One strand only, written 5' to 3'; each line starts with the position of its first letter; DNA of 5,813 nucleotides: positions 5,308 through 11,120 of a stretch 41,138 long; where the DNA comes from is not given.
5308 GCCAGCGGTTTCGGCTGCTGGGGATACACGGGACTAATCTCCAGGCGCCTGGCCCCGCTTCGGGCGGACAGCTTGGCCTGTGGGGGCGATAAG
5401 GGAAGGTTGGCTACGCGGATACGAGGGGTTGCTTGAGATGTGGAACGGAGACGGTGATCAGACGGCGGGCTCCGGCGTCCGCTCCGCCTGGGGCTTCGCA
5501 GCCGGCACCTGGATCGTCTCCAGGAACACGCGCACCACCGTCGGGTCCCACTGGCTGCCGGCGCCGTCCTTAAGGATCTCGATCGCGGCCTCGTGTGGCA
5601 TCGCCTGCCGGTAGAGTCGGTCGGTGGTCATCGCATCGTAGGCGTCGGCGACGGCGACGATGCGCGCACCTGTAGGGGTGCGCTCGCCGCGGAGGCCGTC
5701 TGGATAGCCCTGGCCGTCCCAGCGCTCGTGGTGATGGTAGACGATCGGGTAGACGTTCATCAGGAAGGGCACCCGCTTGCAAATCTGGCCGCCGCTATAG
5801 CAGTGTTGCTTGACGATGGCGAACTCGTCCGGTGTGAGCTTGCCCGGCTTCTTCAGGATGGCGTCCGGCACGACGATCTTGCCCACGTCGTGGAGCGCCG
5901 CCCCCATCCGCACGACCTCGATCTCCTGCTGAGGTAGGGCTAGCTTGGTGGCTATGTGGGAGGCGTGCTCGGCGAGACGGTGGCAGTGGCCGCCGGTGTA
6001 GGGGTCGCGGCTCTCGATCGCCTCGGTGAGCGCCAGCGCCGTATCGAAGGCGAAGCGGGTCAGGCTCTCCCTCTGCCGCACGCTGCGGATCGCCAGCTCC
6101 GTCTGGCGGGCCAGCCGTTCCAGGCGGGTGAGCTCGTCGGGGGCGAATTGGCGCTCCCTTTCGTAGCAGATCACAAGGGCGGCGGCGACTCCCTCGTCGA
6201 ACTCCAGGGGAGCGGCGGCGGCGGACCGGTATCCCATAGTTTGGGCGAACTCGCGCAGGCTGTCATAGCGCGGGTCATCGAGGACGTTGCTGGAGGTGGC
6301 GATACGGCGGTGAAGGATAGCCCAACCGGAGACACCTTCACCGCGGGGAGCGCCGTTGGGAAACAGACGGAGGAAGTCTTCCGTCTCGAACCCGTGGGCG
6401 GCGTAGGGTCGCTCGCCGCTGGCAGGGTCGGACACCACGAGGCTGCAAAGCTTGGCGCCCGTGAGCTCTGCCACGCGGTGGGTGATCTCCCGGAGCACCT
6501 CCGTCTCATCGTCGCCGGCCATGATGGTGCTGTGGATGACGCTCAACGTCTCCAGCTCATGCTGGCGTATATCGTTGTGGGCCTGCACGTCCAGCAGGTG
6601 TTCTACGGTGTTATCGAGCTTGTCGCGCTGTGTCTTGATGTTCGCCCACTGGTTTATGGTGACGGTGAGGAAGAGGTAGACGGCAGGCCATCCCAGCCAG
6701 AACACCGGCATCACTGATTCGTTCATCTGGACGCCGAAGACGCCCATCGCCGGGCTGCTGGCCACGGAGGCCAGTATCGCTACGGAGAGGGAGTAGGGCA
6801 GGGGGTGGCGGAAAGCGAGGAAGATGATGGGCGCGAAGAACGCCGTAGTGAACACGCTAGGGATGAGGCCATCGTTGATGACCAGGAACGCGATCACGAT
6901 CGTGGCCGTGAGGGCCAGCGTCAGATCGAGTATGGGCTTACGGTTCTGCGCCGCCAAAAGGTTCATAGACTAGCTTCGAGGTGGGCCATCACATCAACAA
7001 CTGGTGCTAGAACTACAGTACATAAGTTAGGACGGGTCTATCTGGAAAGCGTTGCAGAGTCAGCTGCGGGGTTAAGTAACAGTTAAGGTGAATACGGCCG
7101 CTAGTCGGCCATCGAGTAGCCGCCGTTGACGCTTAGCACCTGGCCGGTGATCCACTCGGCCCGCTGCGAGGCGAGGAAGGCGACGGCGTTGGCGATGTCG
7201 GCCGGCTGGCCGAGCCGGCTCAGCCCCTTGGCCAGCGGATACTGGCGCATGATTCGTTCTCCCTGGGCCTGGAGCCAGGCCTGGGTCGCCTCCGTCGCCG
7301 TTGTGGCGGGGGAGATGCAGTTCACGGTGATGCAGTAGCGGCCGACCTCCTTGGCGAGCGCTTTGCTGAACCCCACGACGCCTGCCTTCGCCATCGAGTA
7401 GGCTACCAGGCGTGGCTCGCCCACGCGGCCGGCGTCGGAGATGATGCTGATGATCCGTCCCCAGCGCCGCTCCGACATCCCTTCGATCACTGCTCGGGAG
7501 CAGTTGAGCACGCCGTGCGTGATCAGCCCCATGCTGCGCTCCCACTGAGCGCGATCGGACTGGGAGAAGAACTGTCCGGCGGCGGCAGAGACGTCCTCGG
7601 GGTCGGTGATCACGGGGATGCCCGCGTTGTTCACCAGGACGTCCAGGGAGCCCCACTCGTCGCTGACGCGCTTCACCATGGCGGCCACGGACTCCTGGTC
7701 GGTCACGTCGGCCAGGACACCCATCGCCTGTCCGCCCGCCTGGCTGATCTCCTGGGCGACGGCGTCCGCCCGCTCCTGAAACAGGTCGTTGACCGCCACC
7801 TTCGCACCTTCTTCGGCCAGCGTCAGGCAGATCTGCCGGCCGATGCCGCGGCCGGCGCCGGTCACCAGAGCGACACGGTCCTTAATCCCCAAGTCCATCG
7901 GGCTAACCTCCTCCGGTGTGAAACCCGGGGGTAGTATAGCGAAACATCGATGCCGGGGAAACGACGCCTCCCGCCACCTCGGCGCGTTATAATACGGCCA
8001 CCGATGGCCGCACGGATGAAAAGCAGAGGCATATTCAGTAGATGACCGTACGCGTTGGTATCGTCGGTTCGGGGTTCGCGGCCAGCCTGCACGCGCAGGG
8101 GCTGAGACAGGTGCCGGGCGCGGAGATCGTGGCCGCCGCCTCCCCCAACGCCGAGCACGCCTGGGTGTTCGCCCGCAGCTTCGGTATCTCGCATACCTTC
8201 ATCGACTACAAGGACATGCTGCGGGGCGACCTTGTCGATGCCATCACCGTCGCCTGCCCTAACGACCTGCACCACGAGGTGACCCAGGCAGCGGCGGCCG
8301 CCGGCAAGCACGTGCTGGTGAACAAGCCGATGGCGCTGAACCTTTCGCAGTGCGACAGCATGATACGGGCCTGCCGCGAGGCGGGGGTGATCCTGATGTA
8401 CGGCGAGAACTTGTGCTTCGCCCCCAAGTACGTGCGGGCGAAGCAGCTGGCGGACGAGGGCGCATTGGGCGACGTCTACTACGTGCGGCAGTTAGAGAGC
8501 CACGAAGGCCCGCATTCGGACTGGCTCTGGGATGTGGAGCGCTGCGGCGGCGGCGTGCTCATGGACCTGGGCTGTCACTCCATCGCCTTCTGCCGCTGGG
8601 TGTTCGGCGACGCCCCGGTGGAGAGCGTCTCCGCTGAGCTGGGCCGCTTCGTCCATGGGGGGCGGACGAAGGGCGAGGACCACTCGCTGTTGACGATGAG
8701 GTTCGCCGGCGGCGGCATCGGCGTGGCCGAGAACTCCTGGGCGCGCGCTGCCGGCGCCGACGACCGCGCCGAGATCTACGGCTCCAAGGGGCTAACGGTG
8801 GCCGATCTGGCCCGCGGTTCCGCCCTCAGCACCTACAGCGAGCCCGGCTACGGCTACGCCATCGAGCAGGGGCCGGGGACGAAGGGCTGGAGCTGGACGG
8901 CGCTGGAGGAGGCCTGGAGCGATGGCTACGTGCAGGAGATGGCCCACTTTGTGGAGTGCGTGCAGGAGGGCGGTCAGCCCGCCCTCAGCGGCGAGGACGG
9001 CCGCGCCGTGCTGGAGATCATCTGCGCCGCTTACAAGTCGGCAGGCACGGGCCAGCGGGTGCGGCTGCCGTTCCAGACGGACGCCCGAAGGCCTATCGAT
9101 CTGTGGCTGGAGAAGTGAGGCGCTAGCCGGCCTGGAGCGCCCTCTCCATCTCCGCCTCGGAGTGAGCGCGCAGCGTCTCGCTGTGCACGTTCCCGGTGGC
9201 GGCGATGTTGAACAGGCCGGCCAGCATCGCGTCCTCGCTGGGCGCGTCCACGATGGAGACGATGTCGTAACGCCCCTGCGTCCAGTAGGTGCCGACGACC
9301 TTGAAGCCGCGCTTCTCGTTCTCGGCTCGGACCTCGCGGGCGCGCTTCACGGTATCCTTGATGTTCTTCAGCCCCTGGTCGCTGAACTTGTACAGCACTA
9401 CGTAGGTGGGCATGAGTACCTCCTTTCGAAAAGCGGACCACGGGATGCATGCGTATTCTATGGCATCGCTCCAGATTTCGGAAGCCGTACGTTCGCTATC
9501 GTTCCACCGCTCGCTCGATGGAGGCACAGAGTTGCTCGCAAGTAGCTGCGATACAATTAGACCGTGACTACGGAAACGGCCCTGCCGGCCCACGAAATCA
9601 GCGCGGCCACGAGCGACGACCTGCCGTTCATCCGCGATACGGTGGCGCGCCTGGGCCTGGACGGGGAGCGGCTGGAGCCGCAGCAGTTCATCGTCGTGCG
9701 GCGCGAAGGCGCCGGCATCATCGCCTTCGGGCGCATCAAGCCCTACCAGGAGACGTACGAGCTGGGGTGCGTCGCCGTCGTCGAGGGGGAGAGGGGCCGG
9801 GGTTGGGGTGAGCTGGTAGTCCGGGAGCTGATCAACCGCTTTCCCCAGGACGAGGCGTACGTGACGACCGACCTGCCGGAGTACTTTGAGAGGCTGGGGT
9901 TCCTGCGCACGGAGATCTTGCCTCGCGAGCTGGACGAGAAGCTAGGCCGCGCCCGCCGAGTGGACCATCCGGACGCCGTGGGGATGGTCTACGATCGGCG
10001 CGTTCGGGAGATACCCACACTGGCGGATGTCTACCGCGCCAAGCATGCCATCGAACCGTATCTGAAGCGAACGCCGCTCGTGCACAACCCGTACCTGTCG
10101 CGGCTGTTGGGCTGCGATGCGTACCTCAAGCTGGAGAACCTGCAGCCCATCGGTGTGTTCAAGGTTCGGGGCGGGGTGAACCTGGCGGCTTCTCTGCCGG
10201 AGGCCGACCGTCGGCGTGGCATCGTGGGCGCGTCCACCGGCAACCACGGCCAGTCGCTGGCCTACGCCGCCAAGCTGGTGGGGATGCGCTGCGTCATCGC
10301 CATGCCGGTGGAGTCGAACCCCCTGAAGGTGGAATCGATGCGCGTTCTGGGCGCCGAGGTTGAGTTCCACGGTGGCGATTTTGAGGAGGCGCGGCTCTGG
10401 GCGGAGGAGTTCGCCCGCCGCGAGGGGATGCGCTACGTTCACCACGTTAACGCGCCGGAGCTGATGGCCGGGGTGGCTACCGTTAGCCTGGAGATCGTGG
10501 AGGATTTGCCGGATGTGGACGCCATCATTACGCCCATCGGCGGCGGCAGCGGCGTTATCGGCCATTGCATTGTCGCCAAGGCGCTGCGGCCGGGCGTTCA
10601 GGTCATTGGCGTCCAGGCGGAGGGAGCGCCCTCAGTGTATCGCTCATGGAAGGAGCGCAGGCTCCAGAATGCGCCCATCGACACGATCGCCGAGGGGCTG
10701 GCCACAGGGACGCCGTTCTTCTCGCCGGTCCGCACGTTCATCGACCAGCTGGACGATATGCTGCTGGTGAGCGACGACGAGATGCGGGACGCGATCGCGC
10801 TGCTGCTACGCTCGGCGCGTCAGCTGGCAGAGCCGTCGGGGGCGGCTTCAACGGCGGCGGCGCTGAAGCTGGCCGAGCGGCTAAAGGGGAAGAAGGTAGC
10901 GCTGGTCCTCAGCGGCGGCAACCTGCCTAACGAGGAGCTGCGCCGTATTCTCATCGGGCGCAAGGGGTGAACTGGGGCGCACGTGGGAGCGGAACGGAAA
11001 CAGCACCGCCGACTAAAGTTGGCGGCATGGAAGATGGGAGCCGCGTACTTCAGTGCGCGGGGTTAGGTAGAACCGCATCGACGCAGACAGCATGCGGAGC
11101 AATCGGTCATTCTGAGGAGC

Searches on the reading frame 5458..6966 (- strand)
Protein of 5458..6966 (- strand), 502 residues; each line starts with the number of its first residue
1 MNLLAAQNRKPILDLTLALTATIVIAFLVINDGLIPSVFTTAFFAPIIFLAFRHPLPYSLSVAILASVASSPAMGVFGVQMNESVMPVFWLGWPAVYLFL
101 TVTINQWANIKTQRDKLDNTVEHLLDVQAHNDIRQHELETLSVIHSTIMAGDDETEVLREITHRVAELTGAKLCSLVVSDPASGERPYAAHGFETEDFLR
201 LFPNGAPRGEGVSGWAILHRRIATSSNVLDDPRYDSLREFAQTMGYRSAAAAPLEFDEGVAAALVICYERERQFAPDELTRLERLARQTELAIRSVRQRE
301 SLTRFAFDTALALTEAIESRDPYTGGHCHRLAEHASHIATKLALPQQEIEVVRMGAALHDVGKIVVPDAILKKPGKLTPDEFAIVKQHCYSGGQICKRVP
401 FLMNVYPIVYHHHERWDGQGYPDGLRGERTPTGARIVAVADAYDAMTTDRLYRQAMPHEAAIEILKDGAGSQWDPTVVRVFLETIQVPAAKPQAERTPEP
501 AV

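Call 47: search_protein_families(library=pfam, proteins=[window:5458-6966:-], max_evalue=0.0001)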
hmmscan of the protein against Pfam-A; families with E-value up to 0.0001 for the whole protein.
window:5458-6966:- (502 aa): 4 families
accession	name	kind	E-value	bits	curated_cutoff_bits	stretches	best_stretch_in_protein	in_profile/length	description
PF13487.12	HD_5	-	2.3e-40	138.5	27.2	1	314-477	4-170/170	HD domain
PF01966.28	HD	-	1.7e-20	73.9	22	1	325-446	2-116/116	HD domain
PF13185.12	GAF_2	-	8.9e-17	62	28.6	1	153-293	3-135/136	GAF domain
PF01590.32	GAF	-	1.3e-14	55.3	22.4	1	154-293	2-133/133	GAF domain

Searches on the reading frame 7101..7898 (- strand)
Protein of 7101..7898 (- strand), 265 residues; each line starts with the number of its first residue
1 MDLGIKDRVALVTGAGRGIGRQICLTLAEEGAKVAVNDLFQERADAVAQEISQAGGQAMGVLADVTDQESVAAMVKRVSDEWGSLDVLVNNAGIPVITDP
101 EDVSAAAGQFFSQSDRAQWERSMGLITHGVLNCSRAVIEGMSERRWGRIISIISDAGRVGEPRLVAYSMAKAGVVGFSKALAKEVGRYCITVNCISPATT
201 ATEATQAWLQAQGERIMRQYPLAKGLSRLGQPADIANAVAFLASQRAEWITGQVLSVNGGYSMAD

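Call 47: search_protein_families(library=pfam, proteins=[window:7101-7898:-], max_evalue=0.0001)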
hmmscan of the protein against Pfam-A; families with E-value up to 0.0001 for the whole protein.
window:7101-7898:- (265 aa): 3 families
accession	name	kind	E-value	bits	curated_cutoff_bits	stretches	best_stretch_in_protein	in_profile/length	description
PF00106.31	adh_short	-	1.8e-56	191.1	26.6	1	8-210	1-192/195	short chain dehydrogenase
PF13561.12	adh_short_C2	-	3.5e-55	187.6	27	1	14-262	1-236/236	Enoyl-(Acyl carrier protein) reductase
PF08659.16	KR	-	1.9e-07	31.6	22.6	1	10-174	3-156/180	KR domain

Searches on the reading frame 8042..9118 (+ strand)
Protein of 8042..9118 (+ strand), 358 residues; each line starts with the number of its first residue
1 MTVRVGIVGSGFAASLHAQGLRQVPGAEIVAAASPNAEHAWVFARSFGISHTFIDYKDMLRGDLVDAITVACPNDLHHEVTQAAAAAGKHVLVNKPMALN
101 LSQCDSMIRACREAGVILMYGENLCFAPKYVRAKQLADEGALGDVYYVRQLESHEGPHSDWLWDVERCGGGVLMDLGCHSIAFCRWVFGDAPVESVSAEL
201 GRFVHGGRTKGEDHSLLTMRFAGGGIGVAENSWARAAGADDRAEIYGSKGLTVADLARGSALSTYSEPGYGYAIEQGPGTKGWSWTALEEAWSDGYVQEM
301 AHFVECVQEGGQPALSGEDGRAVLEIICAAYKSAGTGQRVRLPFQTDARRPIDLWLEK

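Call 47: search_protein_families(library=pfam, proteins=[window:8042-9118:+], max_evalue=0.0001)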
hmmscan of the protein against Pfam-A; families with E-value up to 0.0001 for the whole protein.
window:8042-9118:+ (358 aa): 3 families
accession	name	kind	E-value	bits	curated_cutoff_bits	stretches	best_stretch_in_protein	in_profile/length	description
PF01408.29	GFO_IDH_MocA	-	7.7e-30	104.5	24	1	3-121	1-119/120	Oxidoreductase family, NAD-binding Rossmann fold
PF22725.1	GFO_IDH_MocA_C3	-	6.7e-29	100.9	27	1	130-250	1-121/124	GFO/IDH/MocA C-terminal domain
PF02894.22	GFO_IDH_MocA_C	-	6.5e-24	85.4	22.9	1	134-342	1-218/218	Oxidoreductase family, C-terminal alpha/beta domain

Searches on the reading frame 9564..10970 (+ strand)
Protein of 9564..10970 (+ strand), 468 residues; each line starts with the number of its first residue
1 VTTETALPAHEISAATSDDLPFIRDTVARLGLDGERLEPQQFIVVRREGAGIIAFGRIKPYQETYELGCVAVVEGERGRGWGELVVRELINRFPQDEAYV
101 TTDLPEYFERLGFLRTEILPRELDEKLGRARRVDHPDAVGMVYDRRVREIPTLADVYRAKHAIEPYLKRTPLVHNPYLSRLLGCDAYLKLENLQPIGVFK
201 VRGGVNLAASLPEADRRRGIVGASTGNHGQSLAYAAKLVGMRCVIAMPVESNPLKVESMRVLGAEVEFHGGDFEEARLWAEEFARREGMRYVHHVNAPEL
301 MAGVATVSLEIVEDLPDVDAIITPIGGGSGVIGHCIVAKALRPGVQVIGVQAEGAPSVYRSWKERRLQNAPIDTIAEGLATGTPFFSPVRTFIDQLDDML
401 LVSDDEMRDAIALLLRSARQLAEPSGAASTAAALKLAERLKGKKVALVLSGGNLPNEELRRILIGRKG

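Call 47: search_protein_families(library=pfam, proteins=[window:9564-10970:+], max_evalue=0.0001)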
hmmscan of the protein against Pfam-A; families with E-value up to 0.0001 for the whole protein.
window:9564-10970:+ (468 aa): 3 families
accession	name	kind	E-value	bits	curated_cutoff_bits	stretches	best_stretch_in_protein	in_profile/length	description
PF00291.31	PALP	-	3.2e-79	266.8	35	1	164-451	2-295/295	Pyridoxal-phosphate dependent enzyme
PF00583.31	Acetyltransf_1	-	5.3e-06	27.1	20.7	1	36-113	29-116/116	Acetyltransferase (GNAT) family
PF13508.13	Acetyltransf_7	-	4e-05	24.3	27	1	40-113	3-82/84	Acetyltransferase (GNAT) domain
